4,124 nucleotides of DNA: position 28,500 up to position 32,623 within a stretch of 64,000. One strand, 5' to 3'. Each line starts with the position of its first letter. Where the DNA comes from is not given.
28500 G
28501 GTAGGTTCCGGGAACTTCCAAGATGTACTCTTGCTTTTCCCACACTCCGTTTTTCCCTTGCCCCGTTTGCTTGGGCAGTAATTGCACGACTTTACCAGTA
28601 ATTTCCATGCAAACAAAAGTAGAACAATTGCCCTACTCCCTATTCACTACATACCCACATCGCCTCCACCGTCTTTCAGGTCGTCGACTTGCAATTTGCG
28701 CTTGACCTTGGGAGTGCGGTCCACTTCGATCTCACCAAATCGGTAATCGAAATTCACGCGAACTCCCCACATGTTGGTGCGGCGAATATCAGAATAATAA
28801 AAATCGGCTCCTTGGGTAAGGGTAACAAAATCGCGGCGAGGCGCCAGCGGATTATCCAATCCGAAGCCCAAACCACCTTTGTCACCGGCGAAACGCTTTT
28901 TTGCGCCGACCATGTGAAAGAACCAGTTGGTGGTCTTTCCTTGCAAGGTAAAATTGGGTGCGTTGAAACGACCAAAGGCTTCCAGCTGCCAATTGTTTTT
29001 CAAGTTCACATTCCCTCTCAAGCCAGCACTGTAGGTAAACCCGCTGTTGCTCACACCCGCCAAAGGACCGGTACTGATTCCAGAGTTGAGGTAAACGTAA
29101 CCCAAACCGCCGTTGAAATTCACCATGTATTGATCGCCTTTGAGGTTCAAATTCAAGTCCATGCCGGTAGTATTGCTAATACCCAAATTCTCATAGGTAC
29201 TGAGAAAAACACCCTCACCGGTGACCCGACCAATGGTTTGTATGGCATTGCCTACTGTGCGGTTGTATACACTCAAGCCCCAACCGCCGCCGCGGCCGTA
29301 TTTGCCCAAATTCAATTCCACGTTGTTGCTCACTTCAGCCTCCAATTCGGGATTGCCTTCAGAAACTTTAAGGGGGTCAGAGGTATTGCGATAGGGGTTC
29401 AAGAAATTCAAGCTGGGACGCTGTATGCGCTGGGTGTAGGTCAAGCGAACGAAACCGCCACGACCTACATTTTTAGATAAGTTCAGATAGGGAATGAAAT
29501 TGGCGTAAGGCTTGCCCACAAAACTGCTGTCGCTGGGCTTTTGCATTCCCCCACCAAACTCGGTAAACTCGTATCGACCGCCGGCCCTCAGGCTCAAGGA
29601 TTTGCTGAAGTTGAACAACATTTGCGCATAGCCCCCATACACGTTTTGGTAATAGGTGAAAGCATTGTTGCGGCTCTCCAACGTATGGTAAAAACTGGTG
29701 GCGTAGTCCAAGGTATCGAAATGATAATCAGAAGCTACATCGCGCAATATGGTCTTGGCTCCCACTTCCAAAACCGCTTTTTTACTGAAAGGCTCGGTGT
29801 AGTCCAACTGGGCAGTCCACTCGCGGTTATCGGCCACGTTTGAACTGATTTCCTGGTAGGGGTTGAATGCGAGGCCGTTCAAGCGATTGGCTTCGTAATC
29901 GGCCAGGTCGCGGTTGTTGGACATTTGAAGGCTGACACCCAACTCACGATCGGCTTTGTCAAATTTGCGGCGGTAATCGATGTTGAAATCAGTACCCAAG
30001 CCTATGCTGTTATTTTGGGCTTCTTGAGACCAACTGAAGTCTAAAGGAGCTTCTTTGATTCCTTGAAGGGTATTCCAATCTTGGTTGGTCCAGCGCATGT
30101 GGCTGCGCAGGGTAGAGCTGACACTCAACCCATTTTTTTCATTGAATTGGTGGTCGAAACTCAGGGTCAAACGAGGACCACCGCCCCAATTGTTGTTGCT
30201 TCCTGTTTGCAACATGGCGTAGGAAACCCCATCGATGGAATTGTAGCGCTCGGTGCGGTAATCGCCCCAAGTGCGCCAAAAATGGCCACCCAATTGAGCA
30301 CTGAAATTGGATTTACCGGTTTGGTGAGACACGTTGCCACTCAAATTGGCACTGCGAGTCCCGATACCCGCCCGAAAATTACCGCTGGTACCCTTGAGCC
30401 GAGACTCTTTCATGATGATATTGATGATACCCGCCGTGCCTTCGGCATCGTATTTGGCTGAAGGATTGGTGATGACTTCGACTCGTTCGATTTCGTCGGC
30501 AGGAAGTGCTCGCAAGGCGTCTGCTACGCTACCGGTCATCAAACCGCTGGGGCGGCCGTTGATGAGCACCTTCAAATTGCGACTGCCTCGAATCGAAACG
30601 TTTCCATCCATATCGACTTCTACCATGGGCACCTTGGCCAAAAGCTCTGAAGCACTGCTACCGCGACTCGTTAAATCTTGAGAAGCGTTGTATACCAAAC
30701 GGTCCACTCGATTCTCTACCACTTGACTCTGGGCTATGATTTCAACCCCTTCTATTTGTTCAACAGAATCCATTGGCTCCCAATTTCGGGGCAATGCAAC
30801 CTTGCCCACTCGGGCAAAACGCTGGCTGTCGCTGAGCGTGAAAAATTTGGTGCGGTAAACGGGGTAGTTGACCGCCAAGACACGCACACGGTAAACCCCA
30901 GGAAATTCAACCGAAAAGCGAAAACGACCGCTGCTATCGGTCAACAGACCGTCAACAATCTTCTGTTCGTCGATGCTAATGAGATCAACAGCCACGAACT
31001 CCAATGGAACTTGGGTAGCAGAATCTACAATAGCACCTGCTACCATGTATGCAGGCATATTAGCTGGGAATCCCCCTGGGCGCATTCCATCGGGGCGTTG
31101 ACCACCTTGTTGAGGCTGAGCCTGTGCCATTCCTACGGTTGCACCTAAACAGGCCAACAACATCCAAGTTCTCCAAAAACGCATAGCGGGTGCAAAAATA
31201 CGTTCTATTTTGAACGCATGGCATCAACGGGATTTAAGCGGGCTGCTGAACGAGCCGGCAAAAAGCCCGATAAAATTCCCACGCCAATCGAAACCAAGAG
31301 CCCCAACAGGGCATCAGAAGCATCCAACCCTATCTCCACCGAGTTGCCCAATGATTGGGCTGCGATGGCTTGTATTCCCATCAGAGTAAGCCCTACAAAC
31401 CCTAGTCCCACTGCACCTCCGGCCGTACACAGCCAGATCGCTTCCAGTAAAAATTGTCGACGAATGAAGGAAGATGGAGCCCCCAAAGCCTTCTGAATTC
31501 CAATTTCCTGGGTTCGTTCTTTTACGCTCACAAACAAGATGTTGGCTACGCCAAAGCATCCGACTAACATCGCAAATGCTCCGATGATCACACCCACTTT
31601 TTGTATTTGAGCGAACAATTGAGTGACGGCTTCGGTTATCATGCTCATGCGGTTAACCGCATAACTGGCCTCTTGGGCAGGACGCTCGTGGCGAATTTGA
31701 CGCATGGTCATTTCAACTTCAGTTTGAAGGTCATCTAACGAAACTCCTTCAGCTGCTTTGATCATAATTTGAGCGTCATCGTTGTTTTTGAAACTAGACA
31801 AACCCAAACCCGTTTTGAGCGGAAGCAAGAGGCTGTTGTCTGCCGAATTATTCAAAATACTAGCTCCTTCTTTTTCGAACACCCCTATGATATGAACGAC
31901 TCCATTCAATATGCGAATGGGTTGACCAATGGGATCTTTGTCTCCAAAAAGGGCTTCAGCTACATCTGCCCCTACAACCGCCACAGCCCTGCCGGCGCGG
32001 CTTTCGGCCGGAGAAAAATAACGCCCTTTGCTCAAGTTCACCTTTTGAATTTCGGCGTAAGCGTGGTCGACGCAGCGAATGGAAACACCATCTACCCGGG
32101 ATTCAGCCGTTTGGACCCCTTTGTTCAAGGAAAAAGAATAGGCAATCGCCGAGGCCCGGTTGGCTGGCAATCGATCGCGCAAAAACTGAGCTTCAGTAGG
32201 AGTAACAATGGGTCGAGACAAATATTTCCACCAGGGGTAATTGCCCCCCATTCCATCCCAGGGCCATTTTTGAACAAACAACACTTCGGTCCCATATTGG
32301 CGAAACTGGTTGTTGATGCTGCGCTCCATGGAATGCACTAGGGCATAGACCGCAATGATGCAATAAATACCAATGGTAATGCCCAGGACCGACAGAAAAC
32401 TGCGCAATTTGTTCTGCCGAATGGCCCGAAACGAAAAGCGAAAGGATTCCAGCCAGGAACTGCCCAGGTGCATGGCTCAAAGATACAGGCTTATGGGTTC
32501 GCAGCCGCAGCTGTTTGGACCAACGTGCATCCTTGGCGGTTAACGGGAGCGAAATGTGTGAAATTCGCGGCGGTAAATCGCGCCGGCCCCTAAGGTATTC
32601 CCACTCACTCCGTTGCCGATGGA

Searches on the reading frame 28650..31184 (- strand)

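Call 21: search_protein_families(library=pfam, proteins=[window:28650-31184:-], max_evalue=0.001)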
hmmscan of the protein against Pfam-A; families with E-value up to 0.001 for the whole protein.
window:28650-31184:- (845 aa): 4 families
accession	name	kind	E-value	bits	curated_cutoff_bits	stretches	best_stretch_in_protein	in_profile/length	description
PF14905.12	OMP_b-brl_3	-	1.8e-74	251.6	27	1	406-814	1-408/408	Outer membrane protein beta-barrel family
PF00593.30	TonB_dep_Rec_b-barrel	-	7.8e-15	56.1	27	1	346-750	56-397/436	TonB dependent receptor-like, beta-barrel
PF07715.20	Plug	-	1.9e-09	38.4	23.9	1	169-253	16-107/107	TonB-dependent Receptor Plug Domain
PF13620.12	CarboxypepD_reg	-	1e-06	29.4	32.3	1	48-121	2-73/82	Carboxypeptidase regulatory-like domain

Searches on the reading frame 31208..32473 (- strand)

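Call 21: search_protein_families(library=pfam, proteins=[window:31208-32473:-], max_evalue=0.001)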
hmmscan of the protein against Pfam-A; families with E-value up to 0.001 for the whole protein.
window:31208-32473:- (422 aa): 2 families
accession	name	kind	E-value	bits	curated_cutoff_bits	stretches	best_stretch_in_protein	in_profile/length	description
PF12704.14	MacB_PCD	-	1e-36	127.6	27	1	25-254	1-205/207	MacB-like periplasmic core domain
PF02687.27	FtsX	-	2.1e-19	70.2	25.5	1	296-415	2-120/120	FtsX-like permease C-terminal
